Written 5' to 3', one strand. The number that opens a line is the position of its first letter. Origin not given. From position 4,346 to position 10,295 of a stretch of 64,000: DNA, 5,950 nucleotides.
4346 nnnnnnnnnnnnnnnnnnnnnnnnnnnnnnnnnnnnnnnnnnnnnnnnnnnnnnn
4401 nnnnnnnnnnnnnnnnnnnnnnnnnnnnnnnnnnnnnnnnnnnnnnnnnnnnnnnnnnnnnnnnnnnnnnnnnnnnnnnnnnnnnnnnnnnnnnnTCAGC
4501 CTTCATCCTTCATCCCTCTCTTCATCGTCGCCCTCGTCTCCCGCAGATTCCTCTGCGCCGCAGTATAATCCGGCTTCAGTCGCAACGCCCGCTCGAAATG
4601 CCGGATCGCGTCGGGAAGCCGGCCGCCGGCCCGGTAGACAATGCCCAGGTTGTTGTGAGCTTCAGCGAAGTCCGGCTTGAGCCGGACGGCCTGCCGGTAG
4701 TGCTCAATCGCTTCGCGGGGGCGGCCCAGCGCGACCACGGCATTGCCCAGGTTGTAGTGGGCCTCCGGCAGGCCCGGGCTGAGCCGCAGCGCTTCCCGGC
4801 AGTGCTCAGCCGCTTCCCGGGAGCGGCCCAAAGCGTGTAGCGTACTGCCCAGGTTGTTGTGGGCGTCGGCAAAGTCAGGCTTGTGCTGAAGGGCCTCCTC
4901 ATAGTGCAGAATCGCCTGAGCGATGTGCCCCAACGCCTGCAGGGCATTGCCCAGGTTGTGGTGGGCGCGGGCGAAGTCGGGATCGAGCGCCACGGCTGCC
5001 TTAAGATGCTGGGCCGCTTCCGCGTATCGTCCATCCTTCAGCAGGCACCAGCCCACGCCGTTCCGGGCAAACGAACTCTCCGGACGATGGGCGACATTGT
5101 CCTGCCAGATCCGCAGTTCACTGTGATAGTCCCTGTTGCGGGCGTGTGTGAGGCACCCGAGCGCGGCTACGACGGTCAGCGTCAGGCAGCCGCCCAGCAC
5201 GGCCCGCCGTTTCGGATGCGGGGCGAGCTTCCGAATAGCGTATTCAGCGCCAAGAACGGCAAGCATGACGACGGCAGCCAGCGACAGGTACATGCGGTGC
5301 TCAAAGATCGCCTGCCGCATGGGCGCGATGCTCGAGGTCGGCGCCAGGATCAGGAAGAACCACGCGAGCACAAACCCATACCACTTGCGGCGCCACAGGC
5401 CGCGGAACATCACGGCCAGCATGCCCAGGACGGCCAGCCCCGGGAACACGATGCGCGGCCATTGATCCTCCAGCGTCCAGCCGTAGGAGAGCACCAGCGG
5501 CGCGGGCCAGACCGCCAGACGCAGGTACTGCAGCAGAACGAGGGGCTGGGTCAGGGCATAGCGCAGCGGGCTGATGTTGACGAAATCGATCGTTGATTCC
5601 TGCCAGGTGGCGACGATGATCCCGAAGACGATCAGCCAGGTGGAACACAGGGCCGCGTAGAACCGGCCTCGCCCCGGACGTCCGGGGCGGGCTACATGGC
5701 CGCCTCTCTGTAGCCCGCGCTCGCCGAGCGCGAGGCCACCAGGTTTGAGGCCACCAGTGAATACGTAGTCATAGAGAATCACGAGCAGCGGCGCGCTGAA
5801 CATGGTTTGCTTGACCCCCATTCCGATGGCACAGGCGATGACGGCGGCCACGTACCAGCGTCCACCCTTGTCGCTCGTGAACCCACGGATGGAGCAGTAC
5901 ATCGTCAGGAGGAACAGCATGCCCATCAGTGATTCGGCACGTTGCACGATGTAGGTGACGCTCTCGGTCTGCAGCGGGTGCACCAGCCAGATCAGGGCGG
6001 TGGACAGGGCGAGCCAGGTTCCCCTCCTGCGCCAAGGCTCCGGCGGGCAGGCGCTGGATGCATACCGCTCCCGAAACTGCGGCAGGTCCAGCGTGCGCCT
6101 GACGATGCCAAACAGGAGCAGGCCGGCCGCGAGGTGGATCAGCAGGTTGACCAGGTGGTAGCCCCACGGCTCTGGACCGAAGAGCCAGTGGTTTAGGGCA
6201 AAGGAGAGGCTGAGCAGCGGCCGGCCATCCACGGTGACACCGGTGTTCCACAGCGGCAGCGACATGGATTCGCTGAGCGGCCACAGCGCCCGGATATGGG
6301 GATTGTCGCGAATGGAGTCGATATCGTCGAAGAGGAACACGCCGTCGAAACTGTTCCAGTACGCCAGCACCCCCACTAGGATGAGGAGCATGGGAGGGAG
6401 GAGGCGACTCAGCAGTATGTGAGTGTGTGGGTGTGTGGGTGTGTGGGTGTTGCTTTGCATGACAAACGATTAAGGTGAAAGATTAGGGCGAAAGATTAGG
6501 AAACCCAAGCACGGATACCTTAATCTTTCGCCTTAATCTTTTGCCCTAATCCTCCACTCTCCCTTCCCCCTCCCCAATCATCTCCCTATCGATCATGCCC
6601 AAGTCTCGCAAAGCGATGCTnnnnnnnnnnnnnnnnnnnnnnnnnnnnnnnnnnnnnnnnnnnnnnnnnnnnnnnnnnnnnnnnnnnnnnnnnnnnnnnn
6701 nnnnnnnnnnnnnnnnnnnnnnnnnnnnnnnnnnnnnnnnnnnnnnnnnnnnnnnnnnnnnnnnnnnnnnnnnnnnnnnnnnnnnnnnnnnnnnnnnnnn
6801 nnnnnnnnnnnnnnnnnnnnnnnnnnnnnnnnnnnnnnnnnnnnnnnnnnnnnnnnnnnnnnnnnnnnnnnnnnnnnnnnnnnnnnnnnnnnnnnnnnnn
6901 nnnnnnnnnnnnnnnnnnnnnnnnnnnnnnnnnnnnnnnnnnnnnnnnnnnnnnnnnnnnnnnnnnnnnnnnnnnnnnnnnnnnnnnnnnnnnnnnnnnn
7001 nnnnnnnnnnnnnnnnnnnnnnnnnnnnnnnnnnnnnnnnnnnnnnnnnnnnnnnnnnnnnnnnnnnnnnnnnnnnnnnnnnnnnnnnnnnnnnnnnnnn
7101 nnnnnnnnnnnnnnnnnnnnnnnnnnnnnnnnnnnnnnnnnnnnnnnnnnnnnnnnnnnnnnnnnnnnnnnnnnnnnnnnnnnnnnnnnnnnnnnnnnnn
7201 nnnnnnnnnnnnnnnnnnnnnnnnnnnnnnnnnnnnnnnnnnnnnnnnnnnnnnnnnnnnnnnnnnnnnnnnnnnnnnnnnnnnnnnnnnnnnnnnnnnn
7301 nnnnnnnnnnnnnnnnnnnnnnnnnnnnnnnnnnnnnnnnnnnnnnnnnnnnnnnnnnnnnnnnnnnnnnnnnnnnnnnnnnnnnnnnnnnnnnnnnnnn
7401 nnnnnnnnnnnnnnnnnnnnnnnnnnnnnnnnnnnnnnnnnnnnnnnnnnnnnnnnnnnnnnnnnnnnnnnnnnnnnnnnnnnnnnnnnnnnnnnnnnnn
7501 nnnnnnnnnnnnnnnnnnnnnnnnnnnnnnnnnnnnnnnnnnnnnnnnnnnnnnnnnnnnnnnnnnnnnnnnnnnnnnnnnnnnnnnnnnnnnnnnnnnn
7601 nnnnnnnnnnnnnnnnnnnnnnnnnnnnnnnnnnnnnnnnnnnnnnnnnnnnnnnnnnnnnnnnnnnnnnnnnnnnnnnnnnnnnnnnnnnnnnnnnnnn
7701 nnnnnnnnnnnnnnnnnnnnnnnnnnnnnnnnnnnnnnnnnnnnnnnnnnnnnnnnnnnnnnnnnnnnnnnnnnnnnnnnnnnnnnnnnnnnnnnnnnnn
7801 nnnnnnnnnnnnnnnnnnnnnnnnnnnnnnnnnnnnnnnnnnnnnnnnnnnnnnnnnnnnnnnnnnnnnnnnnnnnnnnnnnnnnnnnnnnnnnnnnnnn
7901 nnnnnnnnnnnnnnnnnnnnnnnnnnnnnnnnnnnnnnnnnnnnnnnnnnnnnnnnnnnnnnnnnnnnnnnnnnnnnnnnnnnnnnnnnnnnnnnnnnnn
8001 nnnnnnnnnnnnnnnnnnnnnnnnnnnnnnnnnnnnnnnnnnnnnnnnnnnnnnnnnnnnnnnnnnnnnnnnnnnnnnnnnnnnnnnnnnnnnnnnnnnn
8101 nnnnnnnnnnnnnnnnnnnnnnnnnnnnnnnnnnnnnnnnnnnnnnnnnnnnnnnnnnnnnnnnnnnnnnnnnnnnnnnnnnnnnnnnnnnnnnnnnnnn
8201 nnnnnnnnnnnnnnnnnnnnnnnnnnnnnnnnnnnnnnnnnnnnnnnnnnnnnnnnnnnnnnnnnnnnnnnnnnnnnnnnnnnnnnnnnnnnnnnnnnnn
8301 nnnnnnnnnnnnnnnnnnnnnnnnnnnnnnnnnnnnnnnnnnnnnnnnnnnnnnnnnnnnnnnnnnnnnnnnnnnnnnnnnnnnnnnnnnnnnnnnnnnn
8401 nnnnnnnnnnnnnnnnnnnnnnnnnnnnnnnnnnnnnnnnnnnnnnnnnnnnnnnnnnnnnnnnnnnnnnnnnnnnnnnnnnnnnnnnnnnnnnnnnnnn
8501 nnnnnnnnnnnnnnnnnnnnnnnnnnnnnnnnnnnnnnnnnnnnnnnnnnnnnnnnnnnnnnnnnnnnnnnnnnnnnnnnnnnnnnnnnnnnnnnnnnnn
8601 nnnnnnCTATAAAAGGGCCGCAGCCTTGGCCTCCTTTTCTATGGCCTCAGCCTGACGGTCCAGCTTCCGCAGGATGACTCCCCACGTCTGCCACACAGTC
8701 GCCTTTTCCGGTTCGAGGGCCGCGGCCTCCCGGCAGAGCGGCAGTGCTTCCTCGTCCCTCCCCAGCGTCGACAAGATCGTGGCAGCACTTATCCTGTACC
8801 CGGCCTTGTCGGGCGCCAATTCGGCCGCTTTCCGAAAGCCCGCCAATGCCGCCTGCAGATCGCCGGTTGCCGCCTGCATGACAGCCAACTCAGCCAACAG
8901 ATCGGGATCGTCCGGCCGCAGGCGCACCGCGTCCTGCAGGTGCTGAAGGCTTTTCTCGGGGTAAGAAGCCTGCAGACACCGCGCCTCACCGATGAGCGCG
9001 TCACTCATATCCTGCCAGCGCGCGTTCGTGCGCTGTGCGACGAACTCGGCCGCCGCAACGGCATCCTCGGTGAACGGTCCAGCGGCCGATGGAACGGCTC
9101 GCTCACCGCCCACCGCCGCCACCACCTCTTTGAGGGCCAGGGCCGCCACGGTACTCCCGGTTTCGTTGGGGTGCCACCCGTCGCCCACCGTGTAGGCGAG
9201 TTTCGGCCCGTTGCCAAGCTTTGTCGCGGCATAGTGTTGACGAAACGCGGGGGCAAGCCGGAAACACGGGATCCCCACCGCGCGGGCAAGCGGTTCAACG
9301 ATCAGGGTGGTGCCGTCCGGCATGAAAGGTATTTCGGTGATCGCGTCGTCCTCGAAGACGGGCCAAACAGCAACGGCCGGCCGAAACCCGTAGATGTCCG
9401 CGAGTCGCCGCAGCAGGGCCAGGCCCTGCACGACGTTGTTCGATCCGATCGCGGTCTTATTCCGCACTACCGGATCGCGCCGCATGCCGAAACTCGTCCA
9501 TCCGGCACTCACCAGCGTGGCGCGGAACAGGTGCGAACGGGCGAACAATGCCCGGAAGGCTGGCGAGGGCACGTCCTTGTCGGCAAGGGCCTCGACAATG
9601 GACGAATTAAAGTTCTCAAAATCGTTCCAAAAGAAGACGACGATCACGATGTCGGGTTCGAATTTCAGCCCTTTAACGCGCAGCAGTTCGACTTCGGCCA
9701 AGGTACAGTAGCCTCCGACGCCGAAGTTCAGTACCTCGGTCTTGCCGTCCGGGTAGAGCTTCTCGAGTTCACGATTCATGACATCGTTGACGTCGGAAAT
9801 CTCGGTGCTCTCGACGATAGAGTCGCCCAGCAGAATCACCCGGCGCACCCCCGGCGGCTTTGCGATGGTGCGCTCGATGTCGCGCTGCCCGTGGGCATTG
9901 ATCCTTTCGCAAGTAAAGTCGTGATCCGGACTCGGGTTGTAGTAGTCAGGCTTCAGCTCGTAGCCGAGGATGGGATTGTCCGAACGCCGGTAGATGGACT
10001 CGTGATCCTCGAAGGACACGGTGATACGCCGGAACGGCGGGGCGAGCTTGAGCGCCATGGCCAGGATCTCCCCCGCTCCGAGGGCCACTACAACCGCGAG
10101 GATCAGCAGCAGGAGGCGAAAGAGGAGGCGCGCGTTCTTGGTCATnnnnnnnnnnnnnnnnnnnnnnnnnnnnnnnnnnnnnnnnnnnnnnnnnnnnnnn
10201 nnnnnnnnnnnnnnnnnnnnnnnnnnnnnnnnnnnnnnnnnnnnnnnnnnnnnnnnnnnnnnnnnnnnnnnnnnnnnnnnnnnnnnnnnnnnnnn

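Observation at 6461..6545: Long hairpin element occupying the 5' leader of several paralogs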

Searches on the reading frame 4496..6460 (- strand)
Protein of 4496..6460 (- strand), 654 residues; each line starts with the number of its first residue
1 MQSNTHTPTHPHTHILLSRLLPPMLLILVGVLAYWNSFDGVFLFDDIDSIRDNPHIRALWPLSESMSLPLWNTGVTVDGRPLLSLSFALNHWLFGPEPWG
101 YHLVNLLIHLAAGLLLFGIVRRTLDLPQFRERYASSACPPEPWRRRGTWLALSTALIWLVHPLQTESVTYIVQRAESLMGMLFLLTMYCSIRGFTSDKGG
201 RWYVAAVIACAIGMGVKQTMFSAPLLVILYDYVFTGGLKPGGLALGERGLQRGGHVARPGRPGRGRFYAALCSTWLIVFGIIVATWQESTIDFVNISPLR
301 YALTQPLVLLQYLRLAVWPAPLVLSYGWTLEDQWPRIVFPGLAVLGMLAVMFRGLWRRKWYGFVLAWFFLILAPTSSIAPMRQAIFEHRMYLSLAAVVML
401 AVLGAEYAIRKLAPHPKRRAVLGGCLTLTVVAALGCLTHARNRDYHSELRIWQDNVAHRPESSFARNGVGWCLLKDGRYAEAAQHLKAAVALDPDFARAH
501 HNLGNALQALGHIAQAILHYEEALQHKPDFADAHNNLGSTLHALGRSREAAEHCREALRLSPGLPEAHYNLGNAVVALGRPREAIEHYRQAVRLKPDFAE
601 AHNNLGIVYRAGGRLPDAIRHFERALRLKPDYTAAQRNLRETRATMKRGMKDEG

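Call 17: search_protein_families(library=pfam, proteins=[window:4496-6460:-])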
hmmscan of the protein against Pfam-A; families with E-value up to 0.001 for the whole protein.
window:4496-6460:- (654 aa): 25 families
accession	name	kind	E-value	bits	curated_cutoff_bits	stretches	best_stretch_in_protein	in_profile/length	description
PF00515.34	TPR_1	-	6.8e-45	149.6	27.8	5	565-598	1-34/34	Tetratricopeptide repeat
PF13414.12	TPR_11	-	3.9e-43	145.3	26.8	5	572-609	1-38/42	TPR repeat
PF07719.23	TPR_2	-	7.5e-41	135.3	27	5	599-632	1-34/34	Tetratricopeptide repeat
PF13432.12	TPR_16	-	1.9e-32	111.8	32.7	3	569-632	1-64/65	Tetratricopeptide repeat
PF13431.12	TPR_17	-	6e-28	95.2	24.4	3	519-550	1-32/34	Tetratricopeptide repeat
PF13181.12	TPR_8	-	1.2e-27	94.1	25.7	2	566-597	2-33/34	Tetratricopeptide repeat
PF13424.12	TPR_12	-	1.1e-26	93.2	30.1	2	530-595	2-75/77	Tetratricopeptide repeat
PF14559.12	TPR_19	-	2.8e-23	82.5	25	4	473-534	1-62/68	Tetratricopeptide repeat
PF13176.12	TPR_7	-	1.3e-21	75.2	27.9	0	601-631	1-31/36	Tetratricopeptide repeat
PF13428.12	TPR_14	-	9.9e-21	72.6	23.5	1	565-606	1-42/44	Tetratricopeptide repeat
PF13374.12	TPR_10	-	6.2e-15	55.1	27.5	0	603-628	6-31/42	Tetratricopeptide repeat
PF07721.20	TPR_4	-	2.1e-12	46.8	27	0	533-556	3-26/26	Tetratricopeptide repeat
PF24575.1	TPR_Slam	-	3.2e-09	37.6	35.2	0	507-552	57-102/104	Surface lipoprotein assembly modifier, N-terminal TPR repeats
PF10373.15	EST1_DNA_bind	-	1.2e-07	32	22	1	584-640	1-57/282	Est1 DNA/RNA binding domain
PF13174.12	TPR_6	-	1.6e-07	32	26.3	0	470-495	7-32/33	Tetratricopeptide repeat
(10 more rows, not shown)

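Call 65: find_homologous_proteins(query=window:4496-6460:-, max_evalue=1e-50)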
Query window:4496-6460:- (654 aa): 6097 proteins with E <= 1e-50 among 8000 candidates; the best 120 are listed.
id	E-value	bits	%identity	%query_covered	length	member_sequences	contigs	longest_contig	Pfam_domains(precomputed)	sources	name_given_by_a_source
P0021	0.0e+0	1516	100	100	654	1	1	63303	PF03704.24,PF13431.13,PF13414.13,PF13176.13,PF13428.13,PF13374.13,PF07721.21,PF14559.13,PF24575.2,PF17874.8,PF00515.35,PF12895.14,PF13424.13,PF21033.5,PF13432.13,PF13181.13,PF07719.24,PF13174.13,PF13231.13,PF10373.16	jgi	jgi:protein O-mannosyl-transferase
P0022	0.0e+0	1459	100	96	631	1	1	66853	PF03704.24,PF13431.13,PF13414.13,PF13176.13,PF13428.13,PF13374.13,PF07721.21,PF14559.13,PF24575.2,PF17874.8,PF00515.35,PF12895.14,PF13424.13,PF21033.5,PF13432.13,PF13429.13,PF13181.13,PF07719.24,PF13174.13,PF13231.13,PF10373.16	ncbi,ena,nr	ncbi:MAG: tetratricopeptide repeat protein [Verrucomicrobia bacterium]|nr:tetratricopeptide repeat p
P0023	0.0e+0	1430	99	96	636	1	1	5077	PF03704.24,PF13431.13,PF13414.13,PF13176.13,PF13428.13,PF13374.13,PF07721.21,PF14559.13,PF24575.2,PF17874.8,PF00515.35,PF12895.14,PF13424.13,PF21033.5,PF13432.13,PF13429.13,PF13181.13,PF14561.13,PF07719.24,PF13174.13,PF13231.13,PF10373.16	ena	-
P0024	0.0e+0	1157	77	93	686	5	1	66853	PF03704.24,PF13414.13,PF12688.14,PF13374.13,PF07721.21,PF24575.2,PF00515.35,PF13424.13,PF13429.13,PF14561.13,PF07719.24,PF13174.13,PF20308.5,PF13431.13,PF23914.2,PF13176.13,PF13428.13,PF04733.21,PF14559.13,PF13371.13,PF17874.8,PF12895.14,PF21033.5,PF13432.13,PF06552.19,PF13181.13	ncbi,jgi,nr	ncbi:MAG: tetratricopeptide repeat protein [Verrucomicrobia bacterium]|jgi:protein O-mannosyl-transf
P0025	0.0e+0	1096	65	100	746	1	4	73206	PF03704.24,PF13431.13,PF23914.2,PF13414.13,PF13176.13,PF13428.13,PF13374.13,PF07721.21,PF14559.13,PF24575.2,PF13371.13,PF00515.35,PF12895.14,PF13424.13,PF21033.5,PF13432.13,PF13429.13,PF13181.13,PF07719.24,PF13174.13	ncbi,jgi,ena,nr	ncbi:MAG: tetratricopeptide repeat protein [Verrucomicrobia bacterium]|jgi:protein O-mannosyl-transf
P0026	0.0e+0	1084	62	100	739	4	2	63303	PF03704.24,PF13414.13,PF13374.13,PF07721.21,PF24575.2,PF00515.35,PF13424.13,PF13429.13,PF14561.13,PF07719.24,PF13174.13,PF13231.13,PF20308.5,PF25063.1,PF13431.13,PF23914.2,PF13176.13,PF13428.13,PF14559.13,PF13371.13,PF17874.8,PF12895.14,PF21033.5,PF13432.13,PF13181.13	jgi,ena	jgi:protein O-mannosyl-transferase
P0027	0.0e+0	1061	67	95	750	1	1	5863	PF25063.1,PF03704.24,PF13431.13,PF23914.2,PF13414.13,PF13176.13,PF13428.13,PF13374.13,PF07721.21,PF14559.13,PF24575.2,PF13371.13,PF00515.35,PF12895.14,PF13424.13,PF21033.5,PF13432.13,PF13429.13,PF13181.13,PF14561.13,PF07719.24,PF13174.13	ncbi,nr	ncbi:MAG: tetratricopeptide repeat protein [Verrucomicrobia bacterium]|nr:tetratricopeptide repeat p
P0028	0.0e+0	1059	68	95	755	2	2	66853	PF25063.1,PF03704.24,PF13431.13,PF23914.2,PF13414.13,PF13176.13,PF13428.13,PF13374.13,PF07721.21,PF14559.13,PF24575.2,PF13371.13,PF00515.35,PF12895.14,PF13424.13,PF21033.5,PF13432.13,PF13429.13,PF13181.13,PF14561.13,PF07719.24,PF13174.13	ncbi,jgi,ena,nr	ncbi:MAG: tetratricopeptide repeat protein [Verrucomicrobia bacterium]|jgi:protein O-mannosyl-transf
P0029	0.0e+0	1057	64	95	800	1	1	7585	PF25063.1,PF03704.24,PF13431.13,PF23914.2,PF13414.13,PF13176.13,PF13428.13,PF13374.13,PF07721.21,PF14559.13,PF24575.2,PF13371.13,PF00515.35,PF12895.14,PF13424.13,PF21033.5,PF13432.13,PF13429.13,PF13181.13,PF14561.13,PF07719.24,PF13174.13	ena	-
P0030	0.0e+0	1039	63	97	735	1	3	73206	PF03704.24,PF13414.13,PF21545.4,PF13374.13,PF07721.21,PF24575.2,PF02259.30,PF00515.35,PF13424.13,PF14561.13,PF07719.24,PF13174.13,PF25063.1,PF13431.13,PF23914.2,PF13176.13,PF13428.13,PF25064.2,PF14559.13,PF13371.13,PF12895.14,PF21033.5,PF13432.13,PF13181.13,PF10373.16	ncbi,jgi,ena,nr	ncbi:MAG: tetratricopeptide repeat protein [Verrucomicrobia bacterium]|jgi:protein O-mannosyl-transf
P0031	0.0e+0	1023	65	98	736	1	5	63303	PF03704.24,PF13431.13,PF23914.2,PF13414.13,PF13176.13,PF13428.13,PF13374.13,PF07721.21,PF14559.13,PF24575.2,PF02259.30,PF13371.13,PF00515.35,PF12895.14,PF13424.13,PF21033.5,PF13432.13,PF13429.13,PF13181.13,PF14561.13,PF07719.24,PF13174.13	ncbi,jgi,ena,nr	ncbi:MAG: tetratricopeptide repeat protein [Verrucomicrobia bacterium]|jgi:protein O-mannosyl-transf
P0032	0.0e+0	1016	67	93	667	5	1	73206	PF03704.24,PF13431.13,PF23914.2,PF13414.13,PF13176.13,PF13428.13,PF13374.13,PF14559.13,PF24575.2,PF02259.30,PF00515.35,PF12895.14,PF13424.13,PF21033.5,PF13432.13,PF13429.13,PF13181.13,PF14561.13,PF07719.24,PF13174.13,PF13231.13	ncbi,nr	ncbi:MAG: tetratricopeptide repeat protein [Verrucomicrobia bacterium]|nr:tetratricopeptide repeat p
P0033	6.5e-298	1008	61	69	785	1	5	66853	PF03704.24,PF13431.13,PF23914.2,PF13414.13,PF10952.16,PF13176.13,PF13428.13,PF13374.13,PF14559.13,PF24575.2,PF02259.30,PF00515.35,PF13424.13,PF21033.5,PF13432.13,PF13429.13,PF13181.13,PF14561.13,PF07719.24,PF13174.13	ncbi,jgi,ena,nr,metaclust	ncbi:MAG: tetratricopeptide repeat protein [Verrucomicrobia bacterium]|jgi:protein O-mannosyl-transf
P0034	5.8e-296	1001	65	99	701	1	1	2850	PF03704.24,PF13431.13,PF23914.2,PF13414.13,PF13176.13,PF13428.13,PF13374.13,PF07721.21,PF14559.13,PF24575.2,PF13371.13,PF00515.35,PF12895.14,PF13424.13,PF21033.5,PF13432.13,PF13181.13,PF07719.24,PF13174.13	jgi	-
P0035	1.9e-287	973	67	98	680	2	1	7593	PF03704.24,PF13431.13,PF23914.2,PF13414.13,PF13176.13,PF13428.13,PF13374.13,PF07721.21,PF14559.13,PF24575.2,PF13371.13,PF17874.8,PF00515.35,PF12895.14,PF13424.13,PF21033.5,PF13432.13,PF13429.13,PF13181.13,PF14561.13,PF07719.24,PF13174.13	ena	-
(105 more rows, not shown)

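Call 66: find_encoding_contigs(protein=P0032, flank=10000, max_places=2)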
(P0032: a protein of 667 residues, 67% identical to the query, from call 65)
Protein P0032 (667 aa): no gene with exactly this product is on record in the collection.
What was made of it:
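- Tried and rejected: One contig look-up failed (call 66).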

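Call 67: find_encoding_contigs(protein=P0025, flank=10000, max_places=2)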
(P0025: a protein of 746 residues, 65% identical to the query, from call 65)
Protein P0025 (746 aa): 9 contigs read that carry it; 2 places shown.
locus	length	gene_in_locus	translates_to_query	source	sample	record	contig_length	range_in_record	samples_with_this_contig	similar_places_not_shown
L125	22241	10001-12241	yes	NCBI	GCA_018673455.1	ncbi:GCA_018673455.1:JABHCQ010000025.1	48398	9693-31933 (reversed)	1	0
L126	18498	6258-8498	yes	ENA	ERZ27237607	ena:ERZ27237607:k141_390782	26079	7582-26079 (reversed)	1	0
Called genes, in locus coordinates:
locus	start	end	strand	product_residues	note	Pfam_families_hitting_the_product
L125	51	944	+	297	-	PF01370:Epimerase, PF04321:RmlD_sub_bind, PF01073:3Beta_HSD (weak), PF16363:GDP_Man_Dehyd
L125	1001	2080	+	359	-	PF13472:Lipase_GDSL_2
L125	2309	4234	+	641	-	PF13424:TPR_12, PF13414:TPR_11, PF14559:TPR_19, PF00515:TPR_1, PF13414:TPR_11, PF13424:TPR_12, PF13432:TPR_16, PF13424:TPR_12, +31 more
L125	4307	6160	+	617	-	PF13472:Lipase_GDSL_2, PF13424:TPR_12, PF13432:TPR_16, PF00515:TPR_1, PF14559:TPR_19, PF00515:TPR_1, PF13424:TPR_12, PF13414:TPR_11, +25 more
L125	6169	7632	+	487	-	PF13472:Lipase_GDSL_2 (faint)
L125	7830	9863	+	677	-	PF13424:TPR_12, PF13432:TPR_16, PF00515:TPR_1, PF13424:TPR_12, PF13414:TPR_11, PF13432:TPR_16, PF00515:TPR_1, PF07719:TPR_2, +32 more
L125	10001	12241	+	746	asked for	PF13424:TPR_12, PF13414:TPR_11, PF13414:TPR_11, PF13432:TPR_16, PF00515:TPR_1, PF07719:TPR_2, PF13424:TPR_12, PF13414:TPR_11, +27 more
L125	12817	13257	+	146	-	PF05635:23S_rRNA_IVP (weak)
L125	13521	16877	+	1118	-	PF12951:PATR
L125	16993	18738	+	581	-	-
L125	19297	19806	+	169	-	-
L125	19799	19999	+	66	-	-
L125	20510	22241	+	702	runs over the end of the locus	PF12951:PATR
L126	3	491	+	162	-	?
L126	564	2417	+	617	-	PF13472:Lipase_GDSL_2, PF13424:TPR_12, PF13432:TPR_16, PF00515:TPR_1, PF14559:TPR_19, PF00515:TPR_1, PF13424:TPR_12, PF13414:TPR_11, +25 more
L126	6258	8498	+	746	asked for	PF13424:TPR_12, PF13414:TPR_11, PF13414:TPR_11, PF13432:TPR_16, PF00515:TPR_1, PF07719:TPR_2, PF13424:TPR_12, PF13414:TPR_11, +27 more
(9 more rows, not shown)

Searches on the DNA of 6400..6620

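Call 39: search_rna_families(source=window, start=6400, end=6620, threshold=evalue, max_evalue=1)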
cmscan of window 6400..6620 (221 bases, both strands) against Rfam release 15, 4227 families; matches with E-value up to 1: 41.
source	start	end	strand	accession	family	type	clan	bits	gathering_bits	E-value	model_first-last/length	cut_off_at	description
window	6467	6552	+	RF03714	MIR774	Gene; miRNA;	-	33.6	80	4.6e-05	1-98/98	no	MIR774 microRNA precursor family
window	6474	6545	+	RF03371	mir-4788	Gene; miRNA;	-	31.2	91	0.00026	1-80/80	no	mir-4788 microRNA precursor family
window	6472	6547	-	RF01013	mir-577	Gene; miRNA;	-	29.5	100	0.00071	1-86/86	no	mir-577 microRNA precursor family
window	6468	6551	+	RF04210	MIR8643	Gene; miRNA;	-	29.3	135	0.00027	14-137/150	no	MIR8643 microRNA precursor family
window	6467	6552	-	RF03714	MIR774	Gene; miRNA;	-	28.3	80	0.0011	1-98/98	no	MIR774 microRNA precursor family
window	6474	6545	-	RF03371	mir-4788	Gene; miRNA;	-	27.8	91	0.002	1-80/80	no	mir-4788 microRNA precursor family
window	6469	6550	+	RF03792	MIR6462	Gene; miRNA;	-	26.9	96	0.0057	1-119/119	no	MIR6462 microRNA precursor family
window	6462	6559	+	RF00908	MIR529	Gene; miRNA;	-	26.3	75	0.00032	1-131/131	no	MIR529 microRNA precursor family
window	6475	6557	-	RF03694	mir-266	Gene; miRNA;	-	26.2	80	0.0032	1-83/83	no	mir-266 microRNA precursor family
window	6472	6547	+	RF03629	mir-641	Gene; miRNA;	-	25.8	100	0.0048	1-98/98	no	mir-641 microRNA precursor family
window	6467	6552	+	RF03413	MIR904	Gene; miRNA;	-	25.5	80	0.0026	1-141/141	no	MIR904 microRNA precursor family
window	6452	6553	-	RF04164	MIR1507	Gene; miRNA;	-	25.3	73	0.0007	1-107/107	no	MIR1507 microRNA precursor family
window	6469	6550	-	RF03792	MIR6462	Gene; miRNA;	-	25.3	96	0.014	1-119/119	no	MIR6462 microRNA precursor family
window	6457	6559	-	RF00908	MIR529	Gene; miRNA;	-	25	75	0.00079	1-131/131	no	MIR529 microRNA precursor family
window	6482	6536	-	RF00832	mir-71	Gene; miRNA;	-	23.7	50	0.0067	1-73/73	no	mir-71 microRNA precursor family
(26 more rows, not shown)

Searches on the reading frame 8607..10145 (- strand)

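Call 17: search_protein_families(library=pfam, proteins=[window:8607-10145:-])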
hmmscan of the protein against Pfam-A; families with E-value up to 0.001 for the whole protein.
window:8607-10145:- (512 aa): 9 families
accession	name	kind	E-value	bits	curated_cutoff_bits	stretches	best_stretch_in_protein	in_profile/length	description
PF07719.23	TPR_2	-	2.5e-08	33.8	27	0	415-446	2-33/34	Tetratricopeptide repeat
PF13431.12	TPR_17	-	7.2e-07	29.4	24.4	0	403-434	2-33/34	Tetratricopeptide repeat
PF13472.12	Lipase_GDSL_2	-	8.2e-07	30.1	32.9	1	106-330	2-175/178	GDSL-like Lipase/Acylhydrolase family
PF00515.34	TPR_1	-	1.3e-06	28.4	27.8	0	415-446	2-33/34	Tetratricopeptide repeat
PF13414.12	TPR_11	-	1.9e-05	24.7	26.8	0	397-428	11-42/42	TPR repeat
PF13428.12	TPR_14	-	2e-05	25.2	23.5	0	453-488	6-41/44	Tetratricopeptide repeat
PF13371.12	TPR_9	-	4.2e-05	23.9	35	1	390-448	5-63/73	Tetratricopeptide repeat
PF13181.12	TPR_8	-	7.1e-05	23.1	25.7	0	417-446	4-33/34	Tetratricopeptide repeat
PF00657.28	Lipase_GDSL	-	0.00018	22.2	23.6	0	103-188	1-99/208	GDSL-like Lipase/Acylhydrolase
